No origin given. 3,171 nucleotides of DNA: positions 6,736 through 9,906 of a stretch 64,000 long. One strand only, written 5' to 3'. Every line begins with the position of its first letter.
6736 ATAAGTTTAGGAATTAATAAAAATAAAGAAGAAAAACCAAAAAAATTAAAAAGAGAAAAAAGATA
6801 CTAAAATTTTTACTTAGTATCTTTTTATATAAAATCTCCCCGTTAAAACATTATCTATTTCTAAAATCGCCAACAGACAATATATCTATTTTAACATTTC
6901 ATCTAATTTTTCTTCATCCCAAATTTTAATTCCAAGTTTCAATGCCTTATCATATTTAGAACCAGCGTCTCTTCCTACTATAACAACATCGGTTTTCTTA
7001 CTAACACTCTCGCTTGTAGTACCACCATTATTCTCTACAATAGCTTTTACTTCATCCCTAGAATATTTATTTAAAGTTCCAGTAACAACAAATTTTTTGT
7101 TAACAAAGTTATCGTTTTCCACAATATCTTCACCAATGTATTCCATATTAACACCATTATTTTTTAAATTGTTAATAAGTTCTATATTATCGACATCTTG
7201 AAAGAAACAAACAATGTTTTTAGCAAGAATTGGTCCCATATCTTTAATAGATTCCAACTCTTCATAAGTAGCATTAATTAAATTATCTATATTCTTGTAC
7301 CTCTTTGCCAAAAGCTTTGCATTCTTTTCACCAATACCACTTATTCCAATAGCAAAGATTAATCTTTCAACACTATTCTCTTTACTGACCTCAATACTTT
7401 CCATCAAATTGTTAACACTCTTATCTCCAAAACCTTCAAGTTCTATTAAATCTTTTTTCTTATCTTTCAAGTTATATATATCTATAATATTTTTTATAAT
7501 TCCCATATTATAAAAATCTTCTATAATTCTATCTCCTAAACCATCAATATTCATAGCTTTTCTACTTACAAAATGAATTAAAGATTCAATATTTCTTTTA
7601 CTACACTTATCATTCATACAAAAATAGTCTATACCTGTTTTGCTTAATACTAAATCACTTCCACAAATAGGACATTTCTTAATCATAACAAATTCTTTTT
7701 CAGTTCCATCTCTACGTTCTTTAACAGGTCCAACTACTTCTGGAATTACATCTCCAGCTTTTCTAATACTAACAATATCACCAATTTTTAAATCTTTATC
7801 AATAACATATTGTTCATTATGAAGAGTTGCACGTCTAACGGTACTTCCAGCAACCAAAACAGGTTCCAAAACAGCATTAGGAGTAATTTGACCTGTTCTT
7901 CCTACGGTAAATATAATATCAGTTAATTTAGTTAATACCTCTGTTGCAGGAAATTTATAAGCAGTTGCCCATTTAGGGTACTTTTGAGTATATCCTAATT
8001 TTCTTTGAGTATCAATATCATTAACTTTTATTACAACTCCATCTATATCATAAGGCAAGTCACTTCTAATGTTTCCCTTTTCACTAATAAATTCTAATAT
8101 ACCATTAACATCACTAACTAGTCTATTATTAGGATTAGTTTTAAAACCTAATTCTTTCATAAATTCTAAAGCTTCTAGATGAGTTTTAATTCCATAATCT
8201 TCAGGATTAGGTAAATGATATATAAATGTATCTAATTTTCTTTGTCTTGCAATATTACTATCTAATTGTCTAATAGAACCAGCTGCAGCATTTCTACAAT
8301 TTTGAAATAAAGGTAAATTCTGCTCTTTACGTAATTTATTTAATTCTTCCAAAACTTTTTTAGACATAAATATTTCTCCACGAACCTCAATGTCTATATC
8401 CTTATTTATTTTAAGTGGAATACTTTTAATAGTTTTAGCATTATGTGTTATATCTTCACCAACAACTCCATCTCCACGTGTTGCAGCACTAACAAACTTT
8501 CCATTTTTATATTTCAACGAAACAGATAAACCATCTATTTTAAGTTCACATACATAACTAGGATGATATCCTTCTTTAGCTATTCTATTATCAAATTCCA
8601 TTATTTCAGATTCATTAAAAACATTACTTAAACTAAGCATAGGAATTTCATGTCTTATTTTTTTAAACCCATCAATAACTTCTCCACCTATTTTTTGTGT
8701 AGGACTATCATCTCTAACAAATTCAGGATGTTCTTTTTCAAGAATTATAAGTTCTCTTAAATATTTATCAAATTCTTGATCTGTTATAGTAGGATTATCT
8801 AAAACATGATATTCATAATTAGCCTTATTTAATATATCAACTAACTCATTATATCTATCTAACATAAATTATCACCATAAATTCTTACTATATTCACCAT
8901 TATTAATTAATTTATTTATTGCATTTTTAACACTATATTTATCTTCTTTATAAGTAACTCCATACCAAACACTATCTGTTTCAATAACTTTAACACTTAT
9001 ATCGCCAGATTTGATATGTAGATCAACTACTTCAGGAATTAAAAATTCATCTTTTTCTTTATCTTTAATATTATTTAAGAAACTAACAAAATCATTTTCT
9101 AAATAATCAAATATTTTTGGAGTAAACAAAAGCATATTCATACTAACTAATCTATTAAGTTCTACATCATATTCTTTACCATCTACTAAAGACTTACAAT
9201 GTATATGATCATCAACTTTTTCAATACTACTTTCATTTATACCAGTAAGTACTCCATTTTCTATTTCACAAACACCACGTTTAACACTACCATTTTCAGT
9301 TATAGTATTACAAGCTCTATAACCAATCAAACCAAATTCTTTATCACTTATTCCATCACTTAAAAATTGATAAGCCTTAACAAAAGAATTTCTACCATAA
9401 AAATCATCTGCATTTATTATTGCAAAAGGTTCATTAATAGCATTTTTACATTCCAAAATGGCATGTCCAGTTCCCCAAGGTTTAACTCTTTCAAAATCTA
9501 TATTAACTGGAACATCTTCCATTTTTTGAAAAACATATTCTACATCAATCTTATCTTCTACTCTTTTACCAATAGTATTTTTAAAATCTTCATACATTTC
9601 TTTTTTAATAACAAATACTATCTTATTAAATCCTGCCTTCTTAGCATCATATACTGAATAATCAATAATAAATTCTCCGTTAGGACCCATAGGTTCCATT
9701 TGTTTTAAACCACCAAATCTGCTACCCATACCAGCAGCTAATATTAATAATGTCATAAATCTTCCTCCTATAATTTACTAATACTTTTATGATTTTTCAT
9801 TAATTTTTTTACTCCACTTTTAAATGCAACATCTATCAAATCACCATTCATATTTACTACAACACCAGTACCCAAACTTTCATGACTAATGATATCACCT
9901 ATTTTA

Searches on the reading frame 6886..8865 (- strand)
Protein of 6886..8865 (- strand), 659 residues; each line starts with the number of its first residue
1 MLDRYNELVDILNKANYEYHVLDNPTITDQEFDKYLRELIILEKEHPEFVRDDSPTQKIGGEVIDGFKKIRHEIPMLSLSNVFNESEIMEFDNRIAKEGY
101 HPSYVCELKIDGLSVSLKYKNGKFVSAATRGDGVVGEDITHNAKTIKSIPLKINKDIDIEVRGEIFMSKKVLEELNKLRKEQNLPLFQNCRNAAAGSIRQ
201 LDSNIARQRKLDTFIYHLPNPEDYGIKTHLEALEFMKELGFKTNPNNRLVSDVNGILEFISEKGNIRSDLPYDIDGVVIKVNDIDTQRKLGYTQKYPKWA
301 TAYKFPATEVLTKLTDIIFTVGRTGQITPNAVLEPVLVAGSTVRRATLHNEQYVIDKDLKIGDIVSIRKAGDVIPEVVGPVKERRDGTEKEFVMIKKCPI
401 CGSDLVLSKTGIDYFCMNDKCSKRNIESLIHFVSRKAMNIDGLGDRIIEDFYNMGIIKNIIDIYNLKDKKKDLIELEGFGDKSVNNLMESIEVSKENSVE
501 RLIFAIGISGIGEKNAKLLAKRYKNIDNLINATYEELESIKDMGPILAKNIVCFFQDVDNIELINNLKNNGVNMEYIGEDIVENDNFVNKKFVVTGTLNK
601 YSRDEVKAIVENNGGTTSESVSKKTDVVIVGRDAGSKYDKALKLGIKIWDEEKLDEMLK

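Call 10: search_protein_families(library=pfam, proteins=[window:6886-8865:-], max_evalue=0.001)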
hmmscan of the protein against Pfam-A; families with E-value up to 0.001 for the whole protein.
window:6886-8865:- (659 aa): 10 families
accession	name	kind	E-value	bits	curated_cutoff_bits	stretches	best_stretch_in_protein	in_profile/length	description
PF01653.23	DNA_ligase_aden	-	3.2e-92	309.1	27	1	66-307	3-252/253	NAD-dependent DNA ligase adenylation domain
PF03120.22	DNA_ligase_OB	-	7e-32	109.6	32.9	1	312-388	2-78/79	NAD-dependent DNA ligase OB-fold domain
PF12826.13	HHH_2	-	2.2e-20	73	27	1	501-564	1-64/64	Helix-hairpin-helix motif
PF00533.33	BRCT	-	8e-16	58.5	21.3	1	586-657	5-77/78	BRCA1 C Terminus (BRCT) domain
PF14520.12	HHH_5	-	2.3e-12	47.6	27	1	506-552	5-52/57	Helix-hairpin-helix domain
PF12738.14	PTCB-BRCT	-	6.9e-08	32.8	22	1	594-648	5-58/63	twin BRCT domain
PF16589.12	BRCT_2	-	1.4e-05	25.7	27.3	1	587-650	3-66/86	BRCT domain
PF00633.29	HHH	-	1.4e-05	25.1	24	1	526-554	2-30/30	Helix-hairpin-helix motif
PF22745.1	Nlig-Ia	-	1.6e-05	25.9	27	1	15-50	16-51/92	DNA ligase-like, N-terminal NAD+-binding domain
PF03119.21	DNA_ligase_ZBD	-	9.3e-05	22.7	25.8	1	397-421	1-25/27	NAD-dependent DNA ligase C4 zinc finger domain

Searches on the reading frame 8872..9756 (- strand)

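Call 10: search_protein_families(library=pfam, proteins=[window:8872-9756:-], max_evalue=0.001)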
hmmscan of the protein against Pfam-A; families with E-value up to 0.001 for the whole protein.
window:8872-9756:- (294 aa): 2 families
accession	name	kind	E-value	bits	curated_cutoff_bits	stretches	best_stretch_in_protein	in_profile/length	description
PF00483.29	NTP_transferase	-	1.8e-09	38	21.2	1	4-267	3-229/245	Nucleotidyl transferase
PF12804.13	NTP_transf_3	-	2.5e-06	28.2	27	1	4-57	2-53/160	MobA-like NTP transferase domain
